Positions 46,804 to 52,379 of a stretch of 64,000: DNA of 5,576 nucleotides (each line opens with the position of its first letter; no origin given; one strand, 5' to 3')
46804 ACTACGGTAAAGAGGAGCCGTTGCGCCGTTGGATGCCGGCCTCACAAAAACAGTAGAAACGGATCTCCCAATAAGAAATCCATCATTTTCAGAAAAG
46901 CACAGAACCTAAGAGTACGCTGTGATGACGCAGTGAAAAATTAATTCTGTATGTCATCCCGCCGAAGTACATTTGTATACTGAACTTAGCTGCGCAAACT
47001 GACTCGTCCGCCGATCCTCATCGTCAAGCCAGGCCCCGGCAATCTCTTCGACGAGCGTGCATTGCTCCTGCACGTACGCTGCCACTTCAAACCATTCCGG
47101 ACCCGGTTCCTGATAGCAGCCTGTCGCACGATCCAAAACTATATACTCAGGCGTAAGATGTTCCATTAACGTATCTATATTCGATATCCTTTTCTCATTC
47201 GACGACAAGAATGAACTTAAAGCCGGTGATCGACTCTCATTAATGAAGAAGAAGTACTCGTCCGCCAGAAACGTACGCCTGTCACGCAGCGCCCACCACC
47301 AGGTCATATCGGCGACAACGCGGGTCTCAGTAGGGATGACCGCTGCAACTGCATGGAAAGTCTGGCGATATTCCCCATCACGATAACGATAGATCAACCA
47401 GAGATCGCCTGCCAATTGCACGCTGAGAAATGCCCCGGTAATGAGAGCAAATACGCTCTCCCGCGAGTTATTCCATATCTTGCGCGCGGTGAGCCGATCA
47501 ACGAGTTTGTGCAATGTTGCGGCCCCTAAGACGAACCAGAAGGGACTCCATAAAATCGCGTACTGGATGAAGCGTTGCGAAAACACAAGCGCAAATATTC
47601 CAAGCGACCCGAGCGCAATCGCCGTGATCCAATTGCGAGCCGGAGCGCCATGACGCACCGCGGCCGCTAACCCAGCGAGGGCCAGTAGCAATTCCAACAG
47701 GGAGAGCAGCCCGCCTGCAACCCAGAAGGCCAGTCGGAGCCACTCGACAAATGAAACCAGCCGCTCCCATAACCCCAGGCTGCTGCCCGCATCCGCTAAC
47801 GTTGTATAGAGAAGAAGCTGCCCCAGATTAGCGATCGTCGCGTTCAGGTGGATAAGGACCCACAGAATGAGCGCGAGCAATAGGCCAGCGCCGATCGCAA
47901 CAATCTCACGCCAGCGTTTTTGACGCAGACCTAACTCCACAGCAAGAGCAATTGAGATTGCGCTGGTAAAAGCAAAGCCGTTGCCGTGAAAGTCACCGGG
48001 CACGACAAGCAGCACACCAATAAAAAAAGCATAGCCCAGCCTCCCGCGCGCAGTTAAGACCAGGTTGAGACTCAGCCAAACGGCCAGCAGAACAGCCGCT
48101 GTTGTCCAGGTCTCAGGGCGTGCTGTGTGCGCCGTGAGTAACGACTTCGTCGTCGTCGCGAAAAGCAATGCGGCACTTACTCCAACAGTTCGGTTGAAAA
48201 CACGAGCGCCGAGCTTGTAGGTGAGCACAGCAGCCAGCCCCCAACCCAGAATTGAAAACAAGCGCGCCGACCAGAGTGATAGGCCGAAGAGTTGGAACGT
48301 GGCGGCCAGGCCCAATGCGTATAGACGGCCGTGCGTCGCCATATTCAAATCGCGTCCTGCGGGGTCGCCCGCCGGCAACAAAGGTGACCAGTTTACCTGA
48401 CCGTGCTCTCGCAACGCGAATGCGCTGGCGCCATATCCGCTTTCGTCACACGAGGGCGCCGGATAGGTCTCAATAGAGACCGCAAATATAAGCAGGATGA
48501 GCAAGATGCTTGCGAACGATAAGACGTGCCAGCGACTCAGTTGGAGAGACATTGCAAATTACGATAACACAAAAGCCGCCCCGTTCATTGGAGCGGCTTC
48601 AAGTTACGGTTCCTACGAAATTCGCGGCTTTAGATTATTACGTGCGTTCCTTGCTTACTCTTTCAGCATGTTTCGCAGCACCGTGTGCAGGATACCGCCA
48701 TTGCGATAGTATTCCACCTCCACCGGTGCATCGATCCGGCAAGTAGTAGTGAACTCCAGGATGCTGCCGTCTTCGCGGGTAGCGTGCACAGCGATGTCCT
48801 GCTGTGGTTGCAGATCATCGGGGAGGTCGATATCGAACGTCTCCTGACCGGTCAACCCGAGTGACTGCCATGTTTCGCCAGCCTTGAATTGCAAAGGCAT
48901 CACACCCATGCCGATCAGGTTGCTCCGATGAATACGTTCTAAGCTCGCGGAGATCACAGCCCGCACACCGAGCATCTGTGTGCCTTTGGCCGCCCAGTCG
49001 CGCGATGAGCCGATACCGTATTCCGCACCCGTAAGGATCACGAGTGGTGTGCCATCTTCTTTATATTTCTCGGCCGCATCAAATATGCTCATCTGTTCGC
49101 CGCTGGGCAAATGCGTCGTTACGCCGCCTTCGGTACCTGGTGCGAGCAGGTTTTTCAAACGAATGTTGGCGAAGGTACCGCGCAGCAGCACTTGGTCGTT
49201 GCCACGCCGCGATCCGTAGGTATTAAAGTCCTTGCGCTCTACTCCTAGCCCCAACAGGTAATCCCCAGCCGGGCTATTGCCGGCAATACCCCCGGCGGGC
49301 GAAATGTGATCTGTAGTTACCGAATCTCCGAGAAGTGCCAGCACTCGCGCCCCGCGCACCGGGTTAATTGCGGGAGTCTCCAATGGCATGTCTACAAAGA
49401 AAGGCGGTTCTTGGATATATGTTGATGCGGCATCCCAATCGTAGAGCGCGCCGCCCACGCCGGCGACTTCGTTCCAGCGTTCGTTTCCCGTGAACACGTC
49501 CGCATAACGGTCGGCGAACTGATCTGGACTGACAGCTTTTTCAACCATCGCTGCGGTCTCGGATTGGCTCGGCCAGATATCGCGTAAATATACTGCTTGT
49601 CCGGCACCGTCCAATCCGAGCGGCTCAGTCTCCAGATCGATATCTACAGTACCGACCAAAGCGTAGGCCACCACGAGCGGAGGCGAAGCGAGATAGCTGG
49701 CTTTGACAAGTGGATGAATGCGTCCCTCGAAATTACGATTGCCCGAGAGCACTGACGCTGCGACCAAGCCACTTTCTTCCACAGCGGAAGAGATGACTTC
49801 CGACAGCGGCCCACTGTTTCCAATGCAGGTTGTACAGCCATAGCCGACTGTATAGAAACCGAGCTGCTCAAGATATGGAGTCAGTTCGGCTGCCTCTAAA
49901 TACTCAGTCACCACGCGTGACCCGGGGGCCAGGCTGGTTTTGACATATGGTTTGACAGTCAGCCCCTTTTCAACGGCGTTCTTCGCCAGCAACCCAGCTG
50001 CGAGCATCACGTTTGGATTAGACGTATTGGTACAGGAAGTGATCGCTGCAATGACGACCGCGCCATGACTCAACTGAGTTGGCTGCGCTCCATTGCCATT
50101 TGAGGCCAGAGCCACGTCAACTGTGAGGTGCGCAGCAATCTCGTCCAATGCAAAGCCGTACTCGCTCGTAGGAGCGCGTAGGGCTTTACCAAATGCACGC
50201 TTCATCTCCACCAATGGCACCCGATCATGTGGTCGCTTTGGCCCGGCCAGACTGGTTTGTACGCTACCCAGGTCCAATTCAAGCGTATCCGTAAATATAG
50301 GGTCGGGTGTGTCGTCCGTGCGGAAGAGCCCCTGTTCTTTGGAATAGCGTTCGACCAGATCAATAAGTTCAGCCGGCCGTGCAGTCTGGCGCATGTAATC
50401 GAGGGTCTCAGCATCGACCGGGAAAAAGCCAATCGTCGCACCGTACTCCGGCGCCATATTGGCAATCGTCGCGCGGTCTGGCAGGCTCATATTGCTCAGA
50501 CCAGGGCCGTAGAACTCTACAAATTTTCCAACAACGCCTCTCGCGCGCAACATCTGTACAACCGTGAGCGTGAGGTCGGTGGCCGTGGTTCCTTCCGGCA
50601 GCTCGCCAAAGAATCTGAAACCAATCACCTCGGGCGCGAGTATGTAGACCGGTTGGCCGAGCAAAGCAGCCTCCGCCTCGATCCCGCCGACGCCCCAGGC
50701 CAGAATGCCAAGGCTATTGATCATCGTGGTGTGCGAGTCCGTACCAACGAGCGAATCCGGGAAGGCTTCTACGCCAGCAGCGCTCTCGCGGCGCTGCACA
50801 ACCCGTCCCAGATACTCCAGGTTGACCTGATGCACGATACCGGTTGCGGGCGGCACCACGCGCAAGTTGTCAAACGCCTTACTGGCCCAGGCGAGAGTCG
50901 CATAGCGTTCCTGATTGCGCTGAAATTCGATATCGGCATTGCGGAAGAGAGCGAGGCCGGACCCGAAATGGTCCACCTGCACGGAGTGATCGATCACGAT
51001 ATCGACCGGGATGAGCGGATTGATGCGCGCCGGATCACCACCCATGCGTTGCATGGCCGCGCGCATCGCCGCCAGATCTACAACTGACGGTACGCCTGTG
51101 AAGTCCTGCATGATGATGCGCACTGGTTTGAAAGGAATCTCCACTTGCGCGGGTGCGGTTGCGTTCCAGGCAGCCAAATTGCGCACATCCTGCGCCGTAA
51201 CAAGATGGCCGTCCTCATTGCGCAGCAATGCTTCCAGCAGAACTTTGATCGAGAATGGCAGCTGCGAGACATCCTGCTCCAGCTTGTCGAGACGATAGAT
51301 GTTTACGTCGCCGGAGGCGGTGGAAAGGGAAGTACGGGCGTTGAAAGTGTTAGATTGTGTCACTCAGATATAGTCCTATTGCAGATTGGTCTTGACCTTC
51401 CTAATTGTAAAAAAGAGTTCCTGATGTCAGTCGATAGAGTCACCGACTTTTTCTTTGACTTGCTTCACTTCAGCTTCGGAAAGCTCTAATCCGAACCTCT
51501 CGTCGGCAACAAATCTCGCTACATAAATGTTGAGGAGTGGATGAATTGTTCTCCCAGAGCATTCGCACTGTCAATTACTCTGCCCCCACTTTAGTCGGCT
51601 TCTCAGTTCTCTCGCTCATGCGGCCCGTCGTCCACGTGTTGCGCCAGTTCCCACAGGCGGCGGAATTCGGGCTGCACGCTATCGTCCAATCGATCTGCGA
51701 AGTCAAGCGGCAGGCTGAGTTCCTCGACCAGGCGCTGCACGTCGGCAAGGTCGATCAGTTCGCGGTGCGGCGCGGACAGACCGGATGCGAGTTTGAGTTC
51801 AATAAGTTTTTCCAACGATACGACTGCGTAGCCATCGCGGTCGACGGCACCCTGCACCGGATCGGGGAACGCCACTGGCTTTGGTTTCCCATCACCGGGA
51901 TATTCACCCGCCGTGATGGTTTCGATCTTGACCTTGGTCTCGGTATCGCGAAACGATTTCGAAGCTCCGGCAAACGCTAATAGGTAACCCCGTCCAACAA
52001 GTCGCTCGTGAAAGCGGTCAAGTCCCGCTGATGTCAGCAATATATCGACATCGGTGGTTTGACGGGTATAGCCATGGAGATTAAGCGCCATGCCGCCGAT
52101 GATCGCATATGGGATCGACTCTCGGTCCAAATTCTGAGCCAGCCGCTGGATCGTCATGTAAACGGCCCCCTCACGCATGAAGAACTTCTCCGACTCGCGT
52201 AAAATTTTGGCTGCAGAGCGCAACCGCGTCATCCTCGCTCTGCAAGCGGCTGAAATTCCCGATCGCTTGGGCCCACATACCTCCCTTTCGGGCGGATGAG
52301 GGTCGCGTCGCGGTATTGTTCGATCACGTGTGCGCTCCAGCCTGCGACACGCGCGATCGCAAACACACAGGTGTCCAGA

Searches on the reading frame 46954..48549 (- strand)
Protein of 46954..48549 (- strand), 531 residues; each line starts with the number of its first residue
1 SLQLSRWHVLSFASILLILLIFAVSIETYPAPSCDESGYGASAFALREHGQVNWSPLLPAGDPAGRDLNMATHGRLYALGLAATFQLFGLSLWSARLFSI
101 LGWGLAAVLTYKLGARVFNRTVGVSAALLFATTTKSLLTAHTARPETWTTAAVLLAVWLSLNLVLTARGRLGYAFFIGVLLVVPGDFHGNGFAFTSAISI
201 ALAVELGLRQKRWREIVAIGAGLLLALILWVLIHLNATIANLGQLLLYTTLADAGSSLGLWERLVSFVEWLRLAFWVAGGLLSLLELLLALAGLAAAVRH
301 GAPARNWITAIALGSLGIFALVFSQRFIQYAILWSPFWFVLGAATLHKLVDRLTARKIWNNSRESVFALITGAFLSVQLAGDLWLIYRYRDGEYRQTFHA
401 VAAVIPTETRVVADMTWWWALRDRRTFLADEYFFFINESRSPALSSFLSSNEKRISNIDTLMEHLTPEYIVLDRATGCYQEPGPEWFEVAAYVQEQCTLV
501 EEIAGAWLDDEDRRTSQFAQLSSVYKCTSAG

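Call 55: search_protein_families(library=pfam, proteins=[window:46954-48549:-], max_evalue=0.00001)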
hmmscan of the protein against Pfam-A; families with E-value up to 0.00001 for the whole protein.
window:46954-48549:- (531 aa): 1 family
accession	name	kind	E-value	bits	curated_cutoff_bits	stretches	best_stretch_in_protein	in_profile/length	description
PF13231.12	PMT_2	-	6.7e-07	30.1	26.1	1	78-231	7-155/160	Dolichyl-phosphate-mannose-protein mannosyltransferase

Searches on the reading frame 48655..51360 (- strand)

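Call 56: search_protein_families(library=pfam, proteins=[window:48655-51360:-], max_evalue=0.00001)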
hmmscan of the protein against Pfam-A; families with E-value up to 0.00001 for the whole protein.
window:48655-51360:- (901 aa): 2 families
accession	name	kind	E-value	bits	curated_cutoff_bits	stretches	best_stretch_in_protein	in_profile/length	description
PF00330.25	Aconitase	-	5.6e-159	530.4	28.7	1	65-570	4-463/463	Aconitase family (aconitate hydratase)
PF00694.25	Aconitase_C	-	9.4e-39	133.2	22.8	1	704-827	7-130/131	Aconitase C-terminal domain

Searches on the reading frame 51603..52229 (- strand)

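Call 56: search_protein_families(library=pfam, proteins=[window:51603-52229:-], max_evalue=0.00001)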
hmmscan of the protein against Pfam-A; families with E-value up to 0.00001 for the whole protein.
window:51603-52229:- (208 aa): 1 family
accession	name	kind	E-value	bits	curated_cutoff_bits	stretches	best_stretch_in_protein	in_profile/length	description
PF14907.12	NTP_transf_5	-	1.9e-06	28.1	31.2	1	8-192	41-236/249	Uncharacterised nucleotidyltransferase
